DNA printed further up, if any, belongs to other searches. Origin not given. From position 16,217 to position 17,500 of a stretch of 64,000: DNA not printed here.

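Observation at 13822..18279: Two TupA-like ATP-grasp amidoligases bracketing an opine-synthase-like dehydrogenase inside a glycan locus: predicted amino-acid- or opine-amidated uronic-acid polysaccharide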

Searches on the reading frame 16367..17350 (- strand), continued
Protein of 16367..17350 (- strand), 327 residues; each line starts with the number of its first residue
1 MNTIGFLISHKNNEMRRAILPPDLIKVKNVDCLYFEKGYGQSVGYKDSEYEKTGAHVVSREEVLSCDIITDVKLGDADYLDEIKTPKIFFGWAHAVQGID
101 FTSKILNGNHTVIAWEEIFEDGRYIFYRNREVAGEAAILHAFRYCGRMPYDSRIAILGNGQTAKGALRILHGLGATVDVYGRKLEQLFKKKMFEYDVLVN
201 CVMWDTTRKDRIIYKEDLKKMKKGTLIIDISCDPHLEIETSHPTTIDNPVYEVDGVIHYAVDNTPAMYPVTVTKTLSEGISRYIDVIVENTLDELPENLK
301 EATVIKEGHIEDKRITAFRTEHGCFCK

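Call 28: search_protein_families(library=pfam, proteins=[L006:7989-8996:+, L007:7307-8500:+, L008:5086-6429:+, L008:8014-10236:+, L018:1708-2895:+, L023:3077-4510:+, L029:5594-6994:+, L007:4936-6267:+, L006:4588-6093:+, L013:7739-8563:+], max_evalue=0.001)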
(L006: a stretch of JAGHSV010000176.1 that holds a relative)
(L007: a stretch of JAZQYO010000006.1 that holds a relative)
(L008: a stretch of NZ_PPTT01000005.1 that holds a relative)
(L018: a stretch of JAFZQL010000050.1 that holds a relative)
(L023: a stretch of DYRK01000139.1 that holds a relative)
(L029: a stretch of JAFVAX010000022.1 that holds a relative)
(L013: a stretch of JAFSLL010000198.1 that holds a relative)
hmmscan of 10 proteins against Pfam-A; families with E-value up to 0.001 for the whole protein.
L006:7989-8996:+ (335 aa): 6 families
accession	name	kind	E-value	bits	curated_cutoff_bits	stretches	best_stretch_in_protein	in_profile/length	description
PF21360.3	PylC-like_N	-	2.5e-30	104.9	27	1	3-98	1-95/96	PylC-like, N-terminal domain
PF15632.11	ATPgrasp_Ter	-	1.1e-12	48.3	29.1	1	197-321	5-121/131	ATP-grasp in the biosynthetic pathway with Ter operon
PF13535.11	ATP-grasp_4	-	2.3e-10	40.8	27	1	145-287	1-155/160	ATP-grasp domain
PF02655.19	ATP-grasp_3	-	9.6e-10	39.2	23.2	1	111-287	3-159/160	ATP-grasp domain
PF02786.22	CPSase_L_D2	-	2.1e-09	37.7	19.8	1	111-313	1-209/211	Carbamoyl-phosphate synthase L chain, ATP binding domain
PF07478.18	Dala_Dala_lig_C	-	5.4e-05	23.2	24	0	137-222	27-98/204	D-ala D-ala ligase C-terminus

L007:7307-8500:+ (397 aa): 7 families
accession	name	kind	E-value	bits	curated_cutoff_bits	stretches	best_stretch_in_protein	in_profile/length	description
PF13535.11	ATP-grasp_4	-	7.5e-12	45.6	27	1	136-276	5-158/160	ATP-grasp domain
PF18603.7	LAL_C2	-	1.8e-10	41.3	29.4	1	325-387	6-68/78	L-amino acid ligase C-terminal domain 2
PF01071.24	GARS_A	-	2.1e-07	31.4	27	1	98-202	2-110/194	Phosphoribosylglycinamide synthetase, ATP-grasp (A) domain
PF02655.19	ATP-grasp_3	-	2.2e-06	28.3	23.2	1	97-217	2-105/160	ATP-grasp domain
PF07478.18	Dala_Dala_lig_C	-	1.2e-05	25.4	24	1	126-192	29-92/204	D-ala D-ala ligase C-terminus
PF14397.11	ATPgrasp_ST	-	9.7e-05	22.1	31.4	1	91-163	14-90/278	Sugar-transfer associated ATP-grasp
PF02222.28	ATP-grasp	-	0.00068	19.8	27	1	106-182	3-77/179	ATP-grasp domain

L008:5086-6429:+ (447 aa): 1 family
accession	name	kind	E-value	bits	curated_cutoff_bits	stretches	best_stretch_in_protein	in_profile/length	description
PF14397.11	ATPgrasp_ST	-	3.7e-32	112.1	31.4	1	101-356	19-264/278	Sugar-transfer associated ATP-grasp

L008:8014-10236:+ (740 aa): 2 families
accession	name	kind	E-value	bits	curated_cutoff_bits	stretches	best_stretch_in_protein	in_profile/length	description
PF14397.11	ATPgrasp_ST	-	1.1e-37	130.2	31.4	1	454-716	8-259/278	Sugar-transfer associated ATP-grasp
PF14398.11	ATPgrasp_YheCD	-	3.3e-05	23.7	26.8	0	511-631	38-162/255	YheC/D like ATP-grasp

L018:1708-2895:+ (395 aa): 5 families
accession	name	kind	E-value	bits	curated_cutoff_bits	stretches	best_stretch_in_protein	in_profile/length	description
PF02655.19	ATP-grasp_3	-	9.3e-06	26.2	23.2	1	142-257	24-134/160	ATP-grasp domain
PF13535.11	ATP-grasp_4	-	1.5e-05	25.1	27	1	149-294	2-157/160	ATP-grasp domain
PF02222.28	ATP-grasp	-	5.5e-05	23.3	27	1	123-193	4-77/179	ATP-grasp domain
PF02786.22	CPSase_L_D2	-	0.00011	22.2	19.8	1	116-180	3-69/211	Carbamoyl-phosphate synthase L chain, ATP binding domain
PF07478.18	Dala_Dala_lig_C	-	0.00019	21.4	24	1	125-289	5-176/204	D-ala D-ala ligase C-terminus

L023:3077-4510:+ (477 aa): 1 family
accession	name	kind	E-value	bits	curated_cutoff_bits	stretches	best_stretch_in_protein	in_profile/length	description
PF00501.34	AMP-binding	-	3.5e-10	39.7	29.9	1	210-304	245-345/384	AMP-binding enzyme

L029:5594-6994:+ (466 aa): 0 families

L007:4936-6267:+ (443 aa): 0 families

L006:4588-6093:+ (501 aa): 0 families

L013:7739-8563:+ (274 aa): 1 family
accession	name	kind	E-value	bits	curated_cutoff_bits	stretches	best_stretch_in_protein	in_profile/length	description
PF04794.17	YdjC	-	6.2e-20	72.6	29.7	1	2-254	1-258/266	YdjC-like protein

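Call 30: search_protein_representatives(protein=window:16367-17350:-)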
Query: 327 residues. Proteins with E-value up to 0.001 (for the whole library): 2175; up to 1e-10: 646; up to 1e-30: 61. The best 150 are listed.
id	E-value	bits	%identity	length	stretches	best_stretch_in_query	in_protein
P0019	7.9e-169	577.3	75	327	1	1-327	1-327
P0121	2.3e-99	349.0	70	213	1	1-211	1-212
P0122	6.1e-99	347.6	67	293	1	47-264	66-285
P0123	4.4e-85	302.1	43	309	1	1-311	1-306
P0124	3.0e-78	279.6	42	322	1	1-315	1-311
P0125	8.6e-72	258.4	42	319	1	1-317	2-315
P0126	4.8e-71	255.9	47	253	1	68-315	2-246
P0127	2.5e-70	253.6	41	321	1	2-319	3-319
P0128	3.2e-69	250.0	85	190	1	140-266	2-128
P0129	1.7e-68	247.6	39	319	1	1-317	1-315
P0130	1.5e-64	234.6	40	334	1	3-309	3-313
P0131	3.1e-64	233.6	40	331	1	3-321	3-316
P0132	1.4e-63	231.5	41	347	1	2-319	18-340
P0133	1.7e-60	221.3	45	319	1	2-222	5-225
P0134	1.8e-60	221.2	68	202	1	178-325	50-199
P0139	6.5e-49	183.2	36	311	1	1-315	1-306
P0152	9.2e-39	149.9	33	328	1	2-315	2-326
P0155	1.7e-36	142.4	32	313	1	3-314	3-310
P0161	1.3e-34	136.3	30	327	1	4-315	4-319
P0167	3.2e-33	131.7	32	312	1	1-308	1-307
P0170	9.2e-33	130.1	30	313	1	4-290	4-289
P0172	2.3e-32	128.8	31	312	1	1-285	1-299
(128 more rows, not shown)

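Call 31: list_cluster_members(proteins=[P0123, P0124, P0127, P0139, P0152, P0155, P0161, P0167, P0170, P0172])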
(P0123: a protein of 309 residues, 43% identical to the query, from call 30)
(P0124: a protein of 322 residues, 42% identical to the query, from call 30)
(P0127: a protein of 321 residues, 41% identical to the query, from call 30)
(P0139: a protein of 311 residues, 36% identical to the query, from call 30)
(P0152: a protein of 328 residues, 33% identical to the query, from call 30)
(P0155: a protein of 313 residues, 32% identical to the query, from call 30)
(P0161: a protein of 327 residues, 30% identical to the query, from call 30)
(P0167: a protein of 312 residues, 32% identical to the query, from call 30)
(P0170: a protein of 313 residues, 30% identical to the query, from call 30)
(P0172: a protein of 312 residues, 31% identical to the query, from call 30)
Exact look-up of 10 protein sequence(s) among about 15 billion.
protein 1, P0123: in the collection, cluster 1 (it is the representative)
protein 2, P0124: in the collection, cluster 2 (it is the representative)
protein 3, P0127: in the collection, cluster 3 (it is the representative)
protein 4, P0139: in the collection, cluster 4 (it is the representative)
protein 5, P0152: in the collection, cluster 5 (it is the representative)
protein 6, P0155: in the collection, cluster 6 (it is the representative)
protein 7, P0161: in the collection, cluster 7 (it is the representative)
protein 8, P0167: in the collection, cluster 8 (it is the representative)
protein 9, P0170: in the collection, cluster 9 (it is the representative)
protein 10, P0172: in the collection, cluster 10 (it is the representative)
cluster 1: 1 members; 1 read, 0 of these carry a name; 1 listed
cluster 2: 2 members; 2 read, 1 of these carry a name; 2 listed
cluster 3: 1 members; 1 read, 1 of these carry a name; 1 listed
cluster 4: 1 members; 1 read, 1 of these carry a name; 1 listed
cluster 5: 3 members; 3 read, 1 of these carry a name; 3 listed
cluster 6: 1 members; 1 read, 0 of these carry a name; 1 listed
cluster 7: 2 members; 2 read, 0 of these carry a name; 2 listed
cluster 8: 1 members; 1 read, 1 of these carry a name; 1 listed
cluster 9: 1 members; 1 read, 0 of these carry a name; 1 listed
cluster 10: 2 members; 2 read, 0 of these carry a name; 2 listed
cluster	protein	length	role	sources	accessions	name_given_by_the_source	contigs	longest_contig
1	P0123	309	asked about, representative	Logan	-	-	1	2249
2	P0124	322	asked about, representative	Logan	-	-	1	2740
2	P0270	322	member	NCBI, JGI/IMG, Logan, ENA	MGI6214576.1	MAG: N(5)-(carboxyethyl)ornithine synthase [Christensenellales bacterium] | N5-(carboxyethyl)ornithine synthase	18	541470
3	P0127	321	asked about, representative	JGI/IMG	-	N5-(carboxyethyl)ornithine synthase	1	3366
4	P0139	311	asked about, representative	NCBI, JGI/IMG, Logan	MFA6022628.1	MAG: hypothetical protein WC781_00910 [Candidatus Pacearchaeota archaeon] | N5-(carboxyethyl)ornithine synthase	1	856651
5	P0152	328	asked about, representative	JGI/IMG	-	alanine dehydrogenase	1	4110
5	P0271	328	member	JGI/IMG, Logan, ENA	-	-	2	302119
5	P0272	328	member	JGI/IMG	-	-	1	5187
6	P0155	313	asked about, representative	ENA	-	-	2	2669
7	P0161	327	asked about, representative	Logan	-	-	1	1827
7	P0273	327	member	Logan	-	-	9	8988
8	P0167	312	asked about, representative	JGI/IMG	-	alanine dehydrogenase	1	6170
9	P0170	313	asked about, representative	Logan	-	-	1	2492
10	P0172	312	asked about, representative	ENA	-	-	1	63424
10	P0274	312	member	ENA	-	-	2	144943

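Call 32: search_dna_similar(query=window:16367-17350:-, collection=plasmids, mode=protein, max_evalue=1e-10, max_rows=40)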
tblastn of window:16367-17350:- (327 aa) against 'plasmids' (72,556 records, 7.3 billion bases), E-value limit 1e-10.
Records with a match: 182; places in all: 212; records where one place covers at least 80% of the query: 166.
Best place of each record, by identity: <60% 182.
By first word of the organism name: Bacillus 65; Ligilactobacillus 21; Bradyrhizobium 10; Enterococcus 7; Paenarthrobacter 6; Mesorhizobium 5; Azospirillum 5; Paraburkholderia 5; Rhodococcus 5; Sinorhizobium 4; and 33 more.
By predicted mobility (MOB-suite, as given by PLSDB): non-mobilizable 112; conjugative 43; mobilizable 27.
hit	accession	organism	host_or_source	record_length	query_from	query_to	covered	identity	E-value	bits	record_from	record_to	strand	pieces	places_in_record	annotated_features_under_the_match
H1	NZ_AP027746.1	Escherichia coli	Homo sapiens,whole organism,feces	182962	6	319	96%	32.0%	4e-40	157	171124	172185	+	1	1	N(5)-(carboxyethyl)ornithine synthase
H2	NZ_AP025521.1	Lactococcus cremoris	-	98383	4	284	86%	32.0%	3e-33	136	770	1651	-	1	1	N(5)-(carboxyethyl)ornithine synthase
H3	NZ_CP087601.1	Lactococcus lactis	Cell culture,Raw cow milk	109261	4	284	86%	32.0%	8e-33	135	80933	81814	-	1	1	N(5)-(carboxyethyl)ornithine synthase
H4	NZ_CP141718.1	Lactococcus garvieae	Salmo trutta,cell culture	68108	4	284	86%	30.8%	4e-30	127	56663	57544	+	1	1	N(5)-(carboxyethyl)ornithine synthase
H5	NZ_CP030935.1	Enterococcus gilvus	cow,milk,milk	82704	4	284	86%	30.2%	3e-33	137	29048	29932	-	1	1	hypothetical protein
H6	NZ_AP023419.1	Vescimonas coprocola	Homo sapiens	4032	4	284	86%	29.9%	3e-33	136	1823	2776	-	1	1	alanine dehydrogenase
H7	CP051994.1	Staphylococcus aureus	Homo sapiens,respiratory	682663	11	317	94%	27.1%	9e-24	109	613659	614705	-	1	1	ald: alanine dehydrogenase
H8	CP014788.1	Limosilactobacillus oris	human oral,whole organism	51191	3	316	96%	26.3%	4e-27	119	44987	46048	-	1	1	alanine dehydrogenase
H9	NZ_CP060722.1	Vagococcus carniphilus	single bacterial strain,ground beef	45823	4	284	86%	29.2%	1e-30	129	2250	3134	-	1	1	N(5)-(carboxyethyl)ornithine synthase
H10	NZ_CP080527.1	Mesorhizobium sp. AR07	Oxytropis sp.,Cell culture,root nodule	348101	11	316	94%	25.9%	2e-20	99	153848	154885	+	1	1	ald: alanine dehydrogenase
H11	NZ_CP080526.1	Mesorhizobium sp. AR07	Oxytropis sp.,Cell culture,root nodule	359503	11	316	94%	25.9%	2e-20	99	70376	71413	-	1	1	ald: alanine dehydrogenase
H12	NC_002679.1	Mesorhizobium japonicum MAFF 303099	-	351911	11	316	94%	25.9%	3e-20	99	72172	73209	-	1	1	ald: alanine dehydrogenase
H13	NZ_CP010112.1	Bacillus thuringiensis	soil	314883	4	298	90%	26.8%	3e-22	104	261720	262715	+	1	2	ald: alanine dehydrogenase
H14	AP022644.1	Bacillus wiedmannii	-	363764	4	298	90%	26.8%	3e-22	104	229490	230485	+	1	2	alanine dehydrogenase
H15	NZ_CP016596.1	Bacillus cereus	cell culture,Korean fermented food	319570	4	298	90%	26.8%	4e-22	104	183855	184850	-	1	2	ald: alanine dehydrogenase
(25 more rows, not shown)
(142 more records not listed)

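Call 33: get_annotated_region(hit=H1, flank=8000)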
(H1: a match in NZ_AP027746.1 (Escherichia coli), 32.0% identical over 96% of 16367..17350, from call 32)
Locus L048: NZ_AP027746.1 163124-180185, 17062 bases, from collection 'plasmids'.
description: Escherichia coli strain 2017-01-4CC plasmid p2017-01-4CC_1, complete sequence
organism: Escherichia coli (NCBI taxid 562)
taxonomy: Bacteria; Pseudomonadota; Gammaproteobacteria; Enterobacterales; Enterobacteriaceae; Escherichia; Escherichia coli
host: -; source: Homo sapiens,whole organism,feces; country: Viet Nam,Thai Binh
typing (MOB-suite, as given by PLSDB): non-mobilizable; replicon IncFIB,IncY
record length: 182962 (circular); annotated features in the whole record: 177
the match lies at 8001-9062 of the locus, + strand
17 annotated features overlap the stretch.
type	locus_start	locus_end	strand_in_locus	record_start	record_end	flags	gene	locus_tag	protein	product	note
CDS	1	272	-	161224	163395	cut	-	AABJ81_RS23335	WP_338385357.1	polysaccharide biosynthesis tyrosine autokinase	GO:0045226 - extracellular polysaccharide biosynthetic process [Evidence IEA]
CDS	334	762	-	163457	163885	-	-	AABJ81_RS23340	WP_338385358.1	protein tyrosine phosphatase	-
CDS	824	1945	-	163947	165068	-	-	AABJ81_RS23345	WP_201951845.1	polysaccharide export protein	GO:0015774 - polysaccharide transport [Evidence IEA]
CDS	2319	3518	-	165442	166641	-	-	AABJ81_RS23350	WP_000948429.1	IS91 family transposase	-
CDS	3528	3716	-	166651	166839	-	-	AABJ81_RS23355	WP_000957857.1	hypothetical protein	-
CDS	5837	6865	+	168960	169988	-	-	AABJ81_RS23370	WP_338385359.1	undecaprenyl-phosphate alpha-N-acetylglucosaminyl 1-phosphate transferase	-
CDS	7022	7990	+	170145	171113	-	-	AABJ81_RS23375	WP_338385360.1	hypothetical protein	-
CDS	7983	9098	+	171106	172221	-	-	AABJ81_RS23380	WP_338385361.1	N(5)-(carboxyethyl)ornithine synthase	-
CDS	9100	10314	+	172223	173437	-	-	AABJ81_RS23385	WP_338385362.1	oligosaccharide flippase family protein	-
CDS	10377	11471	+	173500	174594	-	-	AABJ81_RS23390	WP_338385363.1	glycosyltransferase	-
CDS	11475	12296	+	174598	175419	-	-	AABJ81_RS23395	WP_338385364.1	hypothetical protein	-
CDS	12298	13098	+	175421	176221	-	-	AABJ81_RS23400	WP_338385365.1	glycosyltransferase family 2 protein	-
CDS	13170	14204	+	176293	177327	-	-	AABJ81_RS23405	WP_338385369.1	EpsG family protein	-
CDS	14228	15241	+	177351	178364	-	-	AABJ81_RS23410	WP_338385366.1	NAD-dependent epimerase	-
CDS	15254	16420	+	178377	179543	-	-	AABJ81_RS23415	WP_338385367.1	nucleotide sugar dehydrogenase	GO:0000271 - polysaccharide biosynthetic process [Evidence IEA]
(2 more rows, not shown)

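Call 34: get_annotated_region(hit=H3, flank=4000)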
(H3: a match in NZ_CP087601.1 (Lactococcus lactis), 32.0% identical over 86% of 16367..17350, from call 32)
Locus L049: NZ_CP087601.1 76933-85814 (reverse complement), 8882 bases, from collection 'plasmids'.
description: Lactococcus lactis subsp. lactis strain IBB109 plasmid pIBB109_AgSa_1, complete sequence
organism: Lactococcus lactis (NCBI taxid 1360)
taxonomy: Bacteria; Bacillota; Bacilli; Lactobacillales; Streptococcaceae; Lactococcus; Lactococcus lactis
host: -; source: Cell culture,Raw cow milk; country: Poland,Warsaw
typing (MOB-suite, as given by PLSDB): conjugative; replicon rep_cluster_2422; relaxase MOB_Unknown; mating-pair formation MPF_T
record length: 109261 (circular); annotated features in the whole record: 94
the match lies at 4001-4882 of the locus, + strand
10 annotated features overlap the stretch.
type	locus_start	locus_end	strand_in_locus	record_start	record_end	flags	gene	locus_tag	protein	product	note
CDS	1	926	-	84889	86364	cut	-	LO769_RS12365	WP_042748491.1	alpha-amylase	-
CDS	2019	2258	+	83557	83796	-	-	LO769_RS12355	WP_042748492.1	GlsB/YeaQ/YmgE family stress response membrane protein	-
CDS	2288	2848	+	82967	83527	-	amaP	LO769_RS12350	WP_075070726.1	alkaline shock response membrane anchor protein AmaP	-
CDS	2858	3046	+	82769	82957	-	-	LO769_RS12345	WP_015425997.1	DUF2273 domain-containing protein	-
CDS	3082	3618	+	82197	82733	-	-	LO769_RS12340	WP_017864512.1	Asp23/Gls24 family envelope stress response protein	-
CDS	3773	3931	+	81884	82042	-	-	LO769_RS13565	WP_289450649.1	hypothetical protein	-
CDS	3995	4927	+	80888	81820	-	-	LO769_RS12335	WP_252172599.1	N(5)-(carboxyethyl)ornithine synthase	-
CDS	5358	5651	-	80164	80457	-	-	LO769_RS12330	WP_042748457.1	YjcQ family protein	-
CDS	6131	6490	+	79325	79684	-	-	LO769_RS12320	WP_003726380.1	metalloregulator ArsR/SmtB family transcription factor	GO:0006355 - regulation of DNA-templated transcription [Evidence IEA]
CDS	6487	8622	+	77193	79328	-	-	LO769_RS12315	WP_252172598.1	heavy metal translocating P-type ATPase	-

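Call 35: get_annotated_region(hit=H13, flank=300)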
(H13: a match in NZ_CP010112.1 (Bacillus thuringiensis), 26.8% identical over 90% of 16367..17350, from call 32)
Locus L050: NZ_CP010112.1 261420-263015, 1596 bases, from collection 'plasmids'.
description: Bacillus thuringiensis serovar indiana strain HD521 plasmid pBTHD521-6, complete sequence
organism: Bacillus thuringiensis (NCBI taxid 180850)
taxonomy: Bacteria; Bacillota; Bacilli; Bacillales; Bacillaceae; Bacillus; Bacillus thuringiensis
host: -; source: soil; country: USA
typing (MOB-suite, as given by PLSDB): non-mobilizable; replicon rep_cluster_1912
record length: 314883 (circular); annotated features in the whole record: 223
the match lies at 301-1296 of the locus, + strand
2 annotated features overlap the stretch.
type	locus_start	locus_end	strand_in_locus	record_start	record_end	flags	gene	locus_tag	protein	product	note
CDS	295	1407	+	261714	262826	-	ald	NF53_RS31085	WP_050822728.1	alanine dehydrogenase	GO:0006522 - alanine metabolic process [Evidence IEA]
CDS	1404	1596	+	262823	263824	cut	tdcB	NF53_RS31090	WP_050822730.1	bifunctional threonine ammonia-lyase/L-serine ammonia-lyase TdcB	GO:0006567 - threonine catabolic process [Evidence IEA]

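Call 36: get_annotated_region(hit=H12, flank=300)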
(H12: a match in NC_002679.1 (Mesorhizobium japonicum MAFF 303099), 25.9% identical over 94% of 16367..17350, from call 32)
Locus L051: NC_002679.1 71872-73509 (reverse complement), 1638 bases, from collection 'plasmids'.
description: Mesorhizobium japonicum MAFF 303099 plasmid pMLa, complete sequence
organism: Mesorhizobium japonicum MAFF 303099 (NCBI taxid 266835)
taxonomy: Bacteria; Pseudomonadota; Alphaproteobacteria; Hyphomicrobiales; Phyllobacteriaceae; Mesorhizobium; Mesorhizobium japonicum; Mesorhizobium japonicum MAFF 303099
host: -; source: -; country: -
typing (MOB-suite, as given by PLSDB): conjugative; relaxase MOBP,MOBP; mating-pair formation MPF_T
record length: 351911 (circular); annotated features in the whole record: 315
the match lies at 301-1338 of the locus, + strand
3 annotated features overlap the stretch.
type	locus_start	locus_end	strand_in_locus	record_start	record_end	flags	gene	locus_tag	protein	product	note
CDS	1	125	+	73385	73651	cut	-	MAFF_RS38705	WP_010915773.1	hypothetical protein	-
CDS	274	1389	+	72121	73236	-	ald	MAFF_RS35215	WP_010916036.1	alanine dehydrogenase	GO:0006522 - alanine metabolic process [Evidence IEA]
CDS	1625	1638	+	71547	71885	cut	-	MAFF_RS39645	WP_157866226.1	hypothetical protein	-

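Call 37: get_annotated_region(hit=H7, flank=300)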
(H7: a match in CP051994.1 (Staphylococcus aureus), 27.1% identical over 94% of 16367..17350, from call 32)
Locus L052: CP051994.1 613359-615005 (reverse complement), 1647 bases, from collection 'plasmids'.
description: Staphylococcus aureus strain ER08327.3 plasmid pER08327.3A.1, complete sequence
organism: Staphylococcus aureus (NCBI taxid 1280)
taxonomy: Bacteria; Bacillota; Bacilli; Bacillales; Staphylococcaceae; Staphylococcus; Staphylococcus aureus
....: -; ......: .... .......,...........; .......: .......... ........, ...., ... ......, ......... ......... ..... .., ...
typing (MOB-suite, as given by PLSDB): non-mobilizable
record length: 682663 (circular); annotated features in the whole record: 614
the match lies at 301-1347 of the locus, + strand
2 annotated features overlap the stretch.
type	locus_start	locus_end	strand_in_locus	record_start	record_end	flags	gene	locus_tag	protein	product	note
CDS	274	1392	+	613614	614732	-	ald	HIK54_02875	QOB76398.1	alanine dehydrogenase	-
CDS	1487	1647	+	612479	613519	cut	tdcB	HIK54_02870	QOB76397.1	bifunctional threonine ammonia-lyase/L-serine ammonia-lyase TdcB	-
